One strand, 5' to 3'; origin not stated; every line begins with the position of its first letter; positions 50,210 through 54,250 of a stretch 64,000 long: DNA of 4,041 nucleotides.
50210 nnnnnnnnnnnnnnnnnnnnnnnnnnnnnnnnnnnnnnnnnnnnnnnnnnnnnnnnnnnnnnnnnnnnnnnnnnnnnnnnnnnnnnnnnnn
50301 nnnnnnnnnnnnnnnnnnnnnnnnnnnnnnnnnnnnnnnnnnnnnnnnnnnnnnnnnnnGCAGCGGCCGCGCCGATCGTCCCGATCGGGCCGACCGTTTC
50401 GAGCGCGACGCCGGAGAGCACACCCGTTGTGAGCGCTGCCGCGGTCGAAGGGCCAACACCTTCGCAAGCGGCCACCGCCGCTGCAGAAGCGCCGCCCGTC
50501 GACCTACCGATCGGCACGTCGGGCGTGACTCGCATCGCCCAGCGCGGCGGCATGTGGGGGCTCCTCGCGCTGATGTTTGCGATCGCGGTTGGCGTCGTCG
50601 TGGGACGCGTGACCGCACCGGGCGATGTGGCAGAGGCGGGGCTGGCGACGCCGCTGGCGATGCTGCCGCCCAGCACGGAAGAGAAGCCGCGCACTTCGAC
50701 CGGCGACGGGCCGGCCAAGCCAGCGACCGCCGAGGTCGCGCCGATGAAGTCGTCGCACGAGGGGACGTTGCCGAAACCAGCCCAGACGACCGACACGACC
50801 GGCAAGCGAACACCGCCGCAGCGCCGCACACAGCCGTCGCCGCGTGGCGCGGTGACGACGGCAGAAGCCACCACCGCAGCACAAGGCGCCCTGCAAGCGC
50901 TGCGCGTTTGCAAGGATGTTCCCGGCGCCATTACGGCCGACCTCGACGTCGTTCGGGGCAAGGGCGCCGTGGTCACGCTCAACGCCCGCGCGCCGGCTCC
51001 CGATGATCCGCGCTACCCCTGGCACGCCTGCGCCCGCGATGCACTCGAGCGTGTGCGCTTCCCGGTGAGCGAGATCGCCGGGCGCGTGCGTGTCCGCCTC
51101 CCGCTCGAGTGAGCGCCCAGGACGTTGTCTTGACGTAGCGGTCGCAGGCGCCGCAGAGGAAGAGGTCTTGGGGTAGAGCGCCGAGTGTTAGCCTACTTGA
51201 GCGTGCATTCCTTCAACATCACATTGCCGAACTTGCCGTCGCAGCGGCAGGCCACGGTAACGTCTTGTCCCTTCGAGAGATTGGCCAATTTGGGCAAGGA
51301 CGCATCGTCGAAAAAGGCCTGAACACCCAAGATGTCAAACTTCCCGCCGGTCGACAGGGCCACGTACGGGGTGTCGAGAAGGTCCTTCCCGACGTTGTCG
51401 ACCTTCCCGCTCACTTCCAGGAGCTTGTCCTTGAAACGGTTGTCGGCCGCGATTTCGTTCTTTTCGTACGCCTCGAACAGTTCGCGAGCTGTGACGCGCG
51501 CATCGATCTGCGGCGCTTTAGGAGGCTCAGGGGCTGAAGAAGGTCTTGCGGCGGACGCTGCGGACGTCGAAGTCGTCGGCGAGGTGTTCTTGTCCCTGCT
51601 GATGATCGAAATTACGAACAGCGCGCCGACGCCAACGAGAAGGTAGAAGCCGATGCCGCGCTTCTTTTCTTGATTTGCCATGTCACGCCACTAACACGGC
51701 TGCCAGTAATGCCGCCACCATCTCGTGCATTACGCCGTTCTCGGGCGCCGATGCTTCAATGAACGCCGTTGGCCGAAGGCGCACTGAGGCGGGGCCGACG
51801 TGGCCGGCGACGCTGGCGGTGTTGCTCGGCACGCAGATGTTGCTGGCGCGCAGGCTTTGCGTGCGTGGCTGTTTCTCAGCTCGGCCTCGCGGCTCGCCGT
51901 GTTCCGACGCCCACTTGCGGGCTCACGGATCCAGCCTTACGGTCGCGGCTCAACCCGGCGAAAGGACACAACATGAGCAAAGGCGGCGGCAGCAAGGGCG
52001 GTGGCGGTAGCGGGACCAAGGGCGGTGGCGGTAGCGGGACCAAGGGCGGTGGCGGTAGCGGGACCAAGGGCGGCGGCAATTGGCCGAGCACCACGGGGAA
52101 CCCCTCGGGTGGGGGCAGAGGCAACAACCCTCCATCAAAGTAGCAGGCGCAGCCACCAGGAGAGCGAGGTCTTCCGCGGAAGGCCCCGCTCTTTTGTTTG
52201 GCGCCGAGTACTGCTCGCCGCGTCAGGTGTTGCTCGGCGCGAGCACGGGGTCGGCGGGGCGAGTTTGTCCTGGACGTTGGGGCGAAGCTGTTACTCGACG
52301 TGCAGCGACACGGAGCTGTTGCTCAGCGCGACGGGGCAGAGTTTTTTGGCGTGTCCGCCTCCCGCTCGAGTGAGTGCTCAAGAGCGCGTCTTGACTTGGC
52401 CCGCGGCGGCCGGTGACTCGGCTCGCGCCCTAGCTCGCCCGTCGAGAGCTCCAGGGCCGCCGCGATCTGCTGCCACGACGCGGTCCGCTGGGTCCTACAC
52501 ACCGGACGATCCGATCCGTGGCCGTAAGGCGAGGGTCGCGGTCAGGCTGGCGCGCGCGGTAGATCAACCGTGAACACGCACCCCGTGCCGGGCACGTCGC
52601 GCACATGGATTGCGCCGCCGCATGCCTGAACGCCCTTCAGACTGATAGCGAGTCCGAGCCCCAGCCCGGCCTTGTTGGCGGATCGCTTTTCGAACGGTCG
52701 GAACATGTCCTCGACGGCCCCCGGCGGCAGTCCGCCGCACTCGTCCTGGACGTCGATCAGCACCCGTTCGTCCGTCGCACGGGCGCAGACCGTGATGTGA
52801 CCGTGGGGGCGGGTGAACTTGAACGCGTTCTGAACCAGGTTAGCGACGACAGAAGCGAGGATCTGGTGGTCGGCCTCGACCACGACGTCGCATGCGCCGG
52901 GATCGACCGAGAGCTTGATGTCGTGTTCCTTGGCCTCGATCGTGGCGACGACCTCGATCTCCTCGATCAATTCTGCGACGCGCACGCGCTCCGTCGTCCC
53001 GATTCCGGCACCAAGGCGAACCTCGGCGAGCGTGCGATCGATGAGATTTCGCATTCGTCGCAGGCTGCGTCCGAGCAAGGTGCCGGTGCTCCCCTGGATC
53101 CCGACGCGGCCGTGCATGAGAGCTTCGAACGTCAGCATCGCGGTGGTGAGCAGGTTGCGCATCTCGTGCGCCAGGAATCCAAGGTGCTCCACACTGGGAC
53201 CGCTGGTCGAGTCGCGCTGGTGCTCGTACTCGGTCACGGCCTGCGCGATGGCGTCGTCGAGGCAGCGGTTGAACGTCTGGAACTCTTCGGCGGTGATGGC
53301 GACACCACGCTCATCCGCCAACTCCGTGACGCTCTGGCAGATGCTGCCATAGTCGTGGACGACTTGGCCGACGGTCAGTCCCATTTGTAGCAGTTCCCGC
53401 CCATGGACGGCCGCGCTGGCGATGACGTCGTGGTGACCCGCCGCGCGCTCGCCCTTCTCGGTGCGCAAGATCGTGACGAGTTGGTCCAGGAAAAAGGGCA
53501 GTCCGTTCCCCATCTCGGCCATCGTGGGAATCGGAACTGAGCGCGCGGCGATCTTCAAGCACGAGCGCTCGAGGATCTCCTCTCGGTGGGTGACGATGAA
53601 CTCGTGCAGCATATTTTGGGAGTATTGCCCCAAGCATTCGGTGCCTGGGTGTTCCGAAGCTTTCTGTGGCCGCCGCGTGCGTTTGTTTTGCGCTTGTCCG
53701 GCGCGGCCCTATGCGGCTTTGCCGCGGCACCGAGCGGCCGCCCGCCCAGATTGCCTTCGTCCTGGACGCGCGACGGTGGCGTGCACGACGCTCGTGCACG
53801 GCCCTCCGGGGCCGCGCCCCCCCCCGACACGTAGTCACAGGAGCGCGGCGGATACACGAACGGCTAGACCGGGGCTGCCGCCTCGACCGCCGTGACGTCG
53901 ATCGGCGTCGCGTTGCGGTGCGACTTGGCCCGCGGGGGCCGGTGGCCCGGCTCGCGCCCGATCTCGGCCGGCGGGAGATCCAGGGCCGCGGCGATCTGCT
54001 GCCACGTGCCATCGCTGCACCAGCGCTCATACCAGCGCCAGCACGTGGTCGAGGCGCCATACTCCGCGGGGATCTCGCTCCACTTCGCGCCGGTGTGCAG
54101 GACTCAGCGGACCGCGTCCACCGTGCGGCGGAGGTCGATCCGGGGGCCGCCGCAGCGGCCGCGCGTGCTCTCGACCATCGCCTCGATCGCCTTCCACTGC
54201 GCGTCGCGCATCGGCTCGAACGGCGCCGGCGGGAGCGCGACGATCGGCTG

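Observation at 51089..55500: Low-GC insertion at the 3' end of the tandem-kinase gene, bounded by a 52-bp duplicated gene end, with IS5 fragments and a frameshifted P4-type integrase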

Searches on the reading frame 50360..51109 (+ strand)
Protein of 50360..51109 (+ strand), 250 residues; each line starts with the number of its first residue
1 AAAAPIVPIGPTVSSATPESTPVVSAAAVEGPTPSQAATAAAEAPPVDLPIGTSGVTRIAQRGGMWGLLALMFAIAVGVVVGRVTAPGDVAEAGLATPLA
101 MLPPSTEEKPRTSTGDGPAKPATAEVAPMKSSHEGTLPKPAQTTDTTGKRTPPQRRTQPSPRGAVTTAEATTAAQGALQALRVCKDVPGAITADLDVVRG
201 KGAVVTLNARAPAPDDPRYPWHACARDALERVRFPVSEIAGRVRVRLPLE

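Call 38: find_homologous_proteins(query=window:50360-51109:+, max_evalue=0.000001)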
Query window:50360-51109:+ (250 aa): 2 proteins with E <= 0.000001 among 8000 candidates.
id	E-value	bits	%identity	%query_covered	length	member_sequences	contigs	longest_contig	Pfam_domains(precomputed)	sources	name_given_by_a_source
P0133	3.4e-29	120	43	76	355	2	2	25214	-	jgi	jgi:hypothetical protein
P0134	1.6e-23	102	62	35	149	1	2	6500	-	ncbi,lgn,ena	-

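Call 39: find_encoding_contigs(protein=P0134, flank=8000, max_places=3)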
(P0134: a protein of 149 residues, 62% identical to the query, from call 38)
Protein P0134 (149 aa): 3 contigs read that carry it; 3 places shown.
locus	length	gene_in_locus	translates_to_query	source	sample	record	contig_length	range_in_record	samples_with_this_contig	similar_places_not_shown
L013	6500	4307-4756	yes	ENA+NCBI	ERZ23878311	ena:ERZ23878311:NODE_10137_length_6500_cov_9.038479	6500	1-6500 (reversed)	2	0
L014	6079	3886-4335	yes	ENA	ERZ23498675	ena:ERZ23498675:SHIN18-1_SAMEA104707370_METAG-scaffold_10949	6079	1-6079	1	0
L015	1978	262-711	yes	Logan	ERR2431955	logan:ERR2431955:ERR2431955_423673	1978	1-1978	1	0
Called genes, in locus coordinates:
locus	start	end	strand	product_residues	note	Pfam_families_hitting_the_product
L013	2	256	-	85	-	?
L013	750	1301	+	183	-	PF00515:TPR_1 (faint), PF13424:TPR_12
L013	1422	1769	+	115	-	-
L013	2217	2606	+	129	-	-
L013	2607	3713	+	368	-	-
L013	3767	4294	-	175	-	-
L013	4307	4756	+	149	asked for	-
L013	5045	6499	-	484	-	?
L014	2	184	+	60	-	?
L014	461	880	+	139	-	PF13424:TPR_12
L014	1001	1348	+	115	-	-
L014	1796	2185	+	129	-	-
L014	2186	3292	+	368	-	-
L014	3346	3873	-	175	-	-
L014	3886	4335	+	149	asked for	-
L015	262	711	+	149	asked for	-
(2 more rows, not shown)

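Call 40: find_encoding_contigs(protein=P0133, flank=8000, max_places=2)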
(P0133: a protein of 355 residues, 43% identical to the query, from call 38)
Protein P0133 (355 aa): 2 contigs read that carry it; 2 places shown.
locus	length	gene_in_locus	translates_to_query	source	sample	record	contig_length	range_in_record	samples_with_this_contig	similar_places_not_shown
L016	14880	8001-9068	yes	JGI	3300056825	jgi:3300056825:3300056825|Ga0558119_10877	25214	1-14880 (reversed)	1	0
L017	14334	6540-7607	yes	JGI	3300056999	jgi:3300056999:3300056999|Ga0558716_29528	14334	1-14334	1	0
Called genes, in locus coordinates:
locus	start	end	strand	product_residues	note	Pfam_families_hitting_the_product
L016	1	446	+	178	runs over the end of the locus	-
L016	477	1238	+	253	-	-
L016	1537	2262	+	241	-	-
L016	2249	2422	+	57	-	-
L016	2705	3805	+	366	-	-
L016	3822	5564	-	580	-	-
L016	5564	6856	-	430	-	-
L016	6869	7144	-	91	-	-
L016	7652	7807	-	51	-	-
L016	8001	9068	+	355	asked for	-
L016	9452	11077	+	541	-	PF13175:AAA_15, PF13304:AAA_21, PF20469:OLD-like_TOPRIM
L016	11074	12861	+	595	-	PF00580:UvrD-helicase, PF13086:AAA_11 (faint), PF13245:AAA_19, PF13604:AAA_30 (faint), PF01443:Viral_helicase1 (faint), PF00580:UvrD-helicase, PF13361:UvrD_C (weak)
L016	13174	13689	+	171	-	-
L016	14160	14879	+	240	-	?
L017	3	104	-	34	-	?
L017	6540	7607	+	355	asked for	-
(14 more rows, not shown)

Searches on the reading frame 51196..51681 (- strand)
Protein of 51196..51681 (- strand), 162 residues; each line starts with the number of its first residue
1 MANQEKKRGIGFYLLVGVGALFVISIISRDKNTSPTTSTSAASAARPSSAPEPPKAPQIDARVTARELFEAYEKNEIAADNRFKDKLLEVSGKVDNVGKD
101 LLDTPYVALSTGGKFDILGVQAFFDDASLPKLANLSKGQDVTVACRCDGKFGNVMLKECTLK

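Call 10: search_protein_families(library=pfam, proteins=[window:51196-51681:-], max_evalue=0.01)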
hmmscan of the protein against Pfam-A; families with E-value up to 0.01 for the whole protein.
window:51196-51681:- (162 aa): 1 family
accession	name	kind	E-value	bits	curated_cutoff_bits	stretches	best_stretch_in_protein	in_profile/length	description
PF12869.13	tRNA_anti-like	-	7.9e-23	81.1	23.5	1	20-159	17-145/146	tRNA_anti-like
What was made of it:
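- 51193..51681 (-): OB-fold (tRNA_anti-like) membrane-anchored protein gene, 57.7% GC. PF12869 at E=7.9e-23 (call 10).
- Checked: The repeats flank an OB-fold membrane protein gene (51193-51681 minus, PF12869, call 10).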

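Call 30: find_homologous_proteins(query=window:51196-51681:-, max_evalue=0.00001)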
Query window:51196-51681:- (162 aa): 12 proteins with E <= 0.00001 among 228 candidates.
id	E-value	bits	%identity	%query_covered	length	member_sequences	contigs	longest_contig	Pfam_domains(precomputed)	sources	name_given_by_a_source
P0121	7.5e-100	349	100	100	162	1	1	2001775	PF12869.14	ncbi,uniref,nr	ncbi:OB-fold protein [Nannocystis bainbridge]|uniref:tRNA_anti-like n=1 Tax=Nannocystis bainbridge T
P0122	1.4e-69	251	71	99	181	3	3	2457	PF12869.14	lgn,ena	-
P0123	3.0e-66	240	70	100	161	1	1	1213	PF12869.14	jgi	jgi:hypothetical protein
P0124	7.8e-63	229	65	100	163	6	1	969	PF12869.14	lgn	-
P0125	8.4e-63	229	66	100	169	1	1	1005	PF12869.14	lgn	-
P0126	1.6e-53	198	56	98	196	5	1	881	PF12869.14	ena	-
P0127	1.7e-53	198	59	98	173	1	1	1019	PF12869.14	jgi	jgi:tRNA_anti-like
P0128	1.8e-24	104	47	73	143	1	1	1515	PF12869.14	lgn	-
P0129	4.8e-23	99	52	62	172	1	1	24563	PF12869.14,PF13248.12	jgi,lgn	jgi:hypothetical protein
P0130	1.1e-17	82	44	67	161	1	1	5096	PF12869.14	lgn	-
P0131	2.6e-17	81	49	62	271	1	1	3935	PF12869.14,PF13431.13,PF23914.2,PF13414.13,PF13176.13,PF12569.15,PF13428.13,PF13374.13,PF14559.13,PF13371.13,PF00515.35,PF13424.13,PF21033.5,PF13432.13,PF13181.13,PF07719.24,PF13174.13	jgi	jgi:Lipoprotein NlpI, contains TPR repeats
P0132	1.6e-15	75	40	83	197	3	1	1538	PF12869.14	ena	-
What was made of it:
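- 51193..51681 (-): Among isolates it is found only in N. bainbridge, plus metagenome homologs (call 30).
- The OB gene is absent from sister species (call 30). It does not explain the patchy distribution of the OB gene (call 30).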

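Call 31: find_encoding_contigs(protein=P0122, flank=5000, max_places=4)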
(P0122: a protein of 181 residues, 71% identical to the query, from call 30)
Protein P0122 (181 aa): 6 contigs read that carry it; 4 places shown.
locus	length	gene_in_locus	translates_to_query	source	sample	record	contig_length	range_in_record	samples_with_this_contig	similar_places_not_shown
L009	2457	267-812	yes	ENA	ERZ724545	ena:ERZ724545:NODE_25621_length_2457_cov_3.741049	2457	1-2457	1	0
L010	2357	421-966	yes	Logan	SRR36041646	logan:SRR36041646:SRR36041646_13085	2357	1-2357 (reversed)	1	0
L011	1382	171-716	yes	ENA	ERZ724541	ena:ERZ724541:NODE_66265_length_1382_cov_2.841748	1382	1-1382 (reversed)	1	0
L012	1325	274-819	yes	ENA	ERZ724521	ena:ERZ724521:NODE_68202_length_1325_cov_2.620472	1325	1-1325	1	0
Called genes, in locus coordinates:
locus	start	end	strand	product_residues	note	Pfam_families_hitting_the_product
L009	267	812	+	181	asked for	PF12869:tRNA_anti-like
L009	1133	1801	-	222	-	-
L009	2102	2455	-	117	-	?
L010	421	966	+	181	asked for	PF12869:tRNA_anti-like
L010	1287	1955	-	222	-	-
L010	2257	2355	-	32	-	?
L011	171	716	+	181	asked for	PF12869:tRNA_anti-like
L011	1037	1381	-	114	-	?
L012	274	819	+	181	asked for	PF12869:tRNA_anti-like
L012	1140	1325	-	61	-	?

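Call 32: find_encoding_contigs(protein=P0123, flank=5000, max_places=3)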
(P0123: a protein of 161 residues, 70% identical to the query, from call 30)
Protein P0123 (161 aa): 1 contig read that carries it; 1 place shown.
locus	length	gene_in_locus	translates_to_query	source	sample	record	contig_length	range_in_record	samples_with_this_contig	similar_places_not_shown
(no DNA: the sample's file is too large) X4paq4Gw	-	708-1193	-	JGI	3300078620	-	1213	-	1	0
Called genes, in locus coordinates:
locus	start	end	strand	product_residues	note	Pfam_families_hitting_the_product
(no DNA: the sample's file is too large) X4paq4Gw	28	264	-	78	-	-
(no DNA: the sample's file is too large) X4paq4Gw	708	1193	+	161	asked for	PF12869:tRNA_anti-like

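Call 52: search_protein_families(library=ncbifam, proteins=[window:51196-51681:-], max_evalue=0.001)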
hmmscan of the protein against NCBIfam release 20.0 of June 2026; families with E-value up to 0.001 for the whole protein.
window:51196-51681:- (162 aa): 0 families

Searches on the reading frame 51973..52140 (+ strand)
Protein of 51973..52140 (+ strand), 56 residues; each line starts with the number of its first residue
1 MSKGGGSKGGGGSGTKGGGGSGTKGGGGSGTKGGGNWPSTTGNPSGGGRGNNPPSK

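Call 10: search_protein_families(library=pfam, proteins=[window:51973-52140:+], max_evalue=0.01)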
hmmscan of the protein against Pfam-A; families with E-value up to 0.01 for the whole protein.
window:51973-52140:+ (56 aa): 0 families
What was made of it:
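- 51973..52143 (+): Gly-rich small ORF (56 aa) with a 24-bp x3.8 repeat, followed by a terminator-like hairpin at 52168-52185. Calls 10 (no Pfam hit), 61 and 62.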

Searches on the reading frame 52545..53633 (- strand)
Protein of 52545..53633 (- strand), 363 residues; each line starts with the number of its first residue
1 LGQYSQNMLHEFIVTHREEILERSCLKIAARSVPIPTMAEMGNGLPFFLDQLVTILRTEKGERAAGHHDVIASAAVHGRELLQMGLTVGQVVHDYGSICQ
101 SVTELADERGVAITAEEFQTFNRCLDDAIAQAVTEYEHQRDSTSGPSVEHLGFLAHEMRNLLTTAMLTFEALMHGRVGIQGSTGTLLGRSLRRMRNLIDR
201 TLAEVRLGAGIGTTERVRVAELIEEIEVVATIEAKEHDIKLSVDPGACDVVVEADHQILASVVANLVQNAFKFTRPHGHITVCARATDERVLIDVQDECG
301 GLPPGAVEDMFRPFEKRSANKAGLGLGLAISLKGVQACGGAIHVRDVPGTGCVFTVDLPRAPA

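Call 10: search_protein_families(library=pfam, proteins=[window:52545-53633:-], max_evalue=0.01)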
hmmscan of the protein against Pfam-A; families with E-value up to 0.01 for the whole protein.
window:52545-53633:- (363 aa): 2 families
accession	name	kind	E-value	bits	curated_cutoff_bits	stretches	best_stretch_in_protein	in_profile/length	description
PF02518.31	HATPase_c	-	5.9e-21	75.4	26.4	1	255-361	2-110/111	Histidine kinase-, DNA gyrase B-, and HSP90-like ATPase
PF00512.31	HisKA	-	7.4e-05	23.2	26.9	1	152-210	7-66/66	His Kinase A (phospho-acceptor) domain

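Call 52: search_protein_families(library=ncbifam, proteins=[window:52545-53633:-], max_evalue=0.001)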
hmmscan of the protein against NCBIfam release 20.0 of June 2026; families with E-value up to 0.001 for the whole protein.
window:52545-53633:- (363 aa): 79 families (the best 25 are shown)
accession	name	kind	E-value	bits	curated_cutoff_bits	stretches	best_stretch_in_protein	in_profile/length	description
NF041832.1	near_NosP_CTERM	subfamily_domain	9.4e-26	90.7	400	1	156-361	16-226/370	NahK/ErcS family hybrid sensor histidine kinase/response regulator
TIGR02966.1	phoR_proteo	equivalog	9.9e-25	87.2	334.2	1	156-357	123-332/333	phosphate regulon sensor histidine kinase PhoR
TIGR02916.1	PEP_his_kin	equivalog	1.2e-24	86.9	300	1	153-359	481-679/679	XrtA/PEP-CTERM system histidine kinase PrsK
NF046044.1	PnpS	equivalog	1.9e-24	86.4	400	1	193-359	219-390/390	two-component system histidine kinase PnpS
NF008468.0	PRK11360.1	equivalog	2.3e-22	79.1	646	1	154-361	403-609/616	two-component system sensor histidine kinase AtoS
NF033092.0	HK_WalK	equivalog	4.2e-21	75.2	725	1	154-359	379-593/594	cell wall metabolism sensor histidine kinase WalK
NF041735.1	hist_kin_RppB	equivalog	8.5e-21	74.2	400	1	155-359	224-438/438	two-component system sensor histidine kinase RppB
TIGR02956.1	TMAO_torS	equivalog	1.5e-20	72.9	676.5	1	215-359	535-681/967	TMAO reductase system sensor histidine kinase/response regulator TorS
NF007007.0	PRK09470.1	equivalog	2.8e-20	72.6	486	1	154-359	252-458/463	envelope stress sensor histidine kinase CpxA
NF041880.1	EPS_EpsF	equivalog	3e-20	72.2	900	1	151-359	278-492/492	response regulator EpsF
NF008312.0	PRK11100.1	equivalog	3.1e-20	72.5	356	1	188-360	298-474/477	two-component system sensor histidine kinase CreC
NF006800.0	PRK09303.1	equivalog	7.5e-20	71.2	342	1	151-359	155-376/383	histidine kinase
NF040691.1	MtrAB_MtrB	equivalog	1.3e-19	70.6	450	1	155-361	279-493/507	MtrAB system histidine kinase MtrB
NF041831.1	NO_HK_NahK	exception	1.6e-19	69.4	1500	1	149-361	496-712/854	hybrid sensor histidine kinase/response regulator NahK/ErcS'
NF047874.1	MASE3_PAS_HK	subfamily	7.8e-19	67.9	560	1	189-360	452-625/655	MASE3 domain-containing sensor histidine kinase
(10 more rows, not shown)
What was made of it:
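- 52542..53612 (-): Orphan cytoplasmic histidine kinase, specific to this lineage. HisKA and HATPase_c (calls 10, 52).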

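Call 60: find_encoding_contigs(protein=window:52545-53633:-, flank=6000, max_places=6)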
Protein window:52545-53633:- (363 aa): no gene with exactly this product is on record in the collection.
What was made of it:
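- Tried and rejected: It found nothing, probably because the annotated start differs (call 60).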

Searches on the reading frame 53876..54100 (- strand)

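Call 10: search_protein_families(library=pfam, proteins=[window:53876-54100:-], max_evalue=0.01)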
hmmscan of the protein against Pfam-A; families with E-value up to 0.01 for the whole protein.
window:53876-54100:- (75 aa): 1 family
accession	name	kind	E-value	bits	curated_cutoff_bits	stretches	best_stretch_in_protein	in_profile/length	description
PF13340.11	DUF4096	-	6.7e-10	39.5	34.3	1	1-36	40-75/76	Putative transposase of IS4/5 family (DUF4096)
